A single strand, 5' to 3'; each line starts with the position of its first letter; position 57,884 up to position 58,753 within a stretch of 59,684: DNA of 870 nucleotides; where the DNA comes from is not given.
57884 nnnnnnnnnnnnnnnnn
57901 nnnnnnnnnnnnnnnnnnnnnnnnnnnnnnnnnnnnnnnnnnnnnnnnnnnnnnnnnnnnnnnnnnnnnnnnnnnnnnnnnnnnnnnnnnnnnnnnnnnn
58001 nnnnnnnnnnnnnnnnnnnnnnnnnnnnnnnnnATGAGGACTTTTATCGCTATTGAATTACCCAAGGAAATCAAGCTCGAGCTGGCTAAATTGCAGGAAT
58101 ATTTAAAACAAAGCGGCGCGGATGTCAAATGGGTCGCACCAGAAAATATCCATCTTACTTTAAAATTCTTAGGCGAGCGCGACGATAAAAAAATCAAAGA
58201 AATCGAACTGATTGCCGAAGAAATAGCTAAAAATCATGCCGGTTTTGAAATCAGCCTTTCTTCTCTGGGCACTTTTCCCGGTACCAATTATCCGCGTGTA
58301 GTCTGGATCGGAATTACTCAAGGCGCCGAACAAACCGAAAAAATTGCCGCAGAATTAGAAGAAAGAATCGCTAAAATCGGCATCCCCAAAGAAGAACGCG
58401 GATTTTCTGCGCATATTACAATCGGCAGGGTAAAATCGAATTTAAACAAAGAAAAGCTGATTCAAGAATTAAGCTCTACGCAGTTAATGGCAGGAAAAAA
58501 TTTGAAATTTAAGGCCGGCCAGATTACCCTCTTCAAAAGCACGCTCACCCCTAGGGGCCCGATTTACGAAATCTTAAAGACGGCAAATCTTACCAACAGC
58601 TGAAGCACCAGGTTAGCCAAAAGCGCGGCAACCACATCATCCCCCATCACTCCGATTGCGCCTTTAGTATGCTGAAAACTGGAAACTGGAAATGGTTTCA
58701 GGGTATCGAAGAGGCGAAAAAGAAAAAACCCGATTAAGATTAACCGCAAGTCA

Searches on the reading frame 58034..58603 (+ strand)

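Call 68: search_protein_families(library=pfam, proteins=[window:58034-58603:+])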
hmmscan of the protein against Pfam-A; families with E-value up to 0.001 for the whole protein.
window:58034-58603:+ (189 aa): 3 families
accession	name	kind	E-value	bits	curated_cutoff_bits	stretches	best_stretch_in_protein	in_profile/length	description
PF02834.22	LigT_PEase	-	1.1e-32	112.5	23.3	2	7-91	1-87/87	LigT like Phosphoesterase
PF13563.12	2_5_RNA_ligase2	-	5.1e-15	56.2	27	1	32-168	19-147/152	2'-5' RNA ligase superfamily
PF10469.15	AKAP7_NLS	-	3.9e-08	33.9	24.4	1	4-144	4-160/208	AKAP7 2'5' RNA ligase-like domain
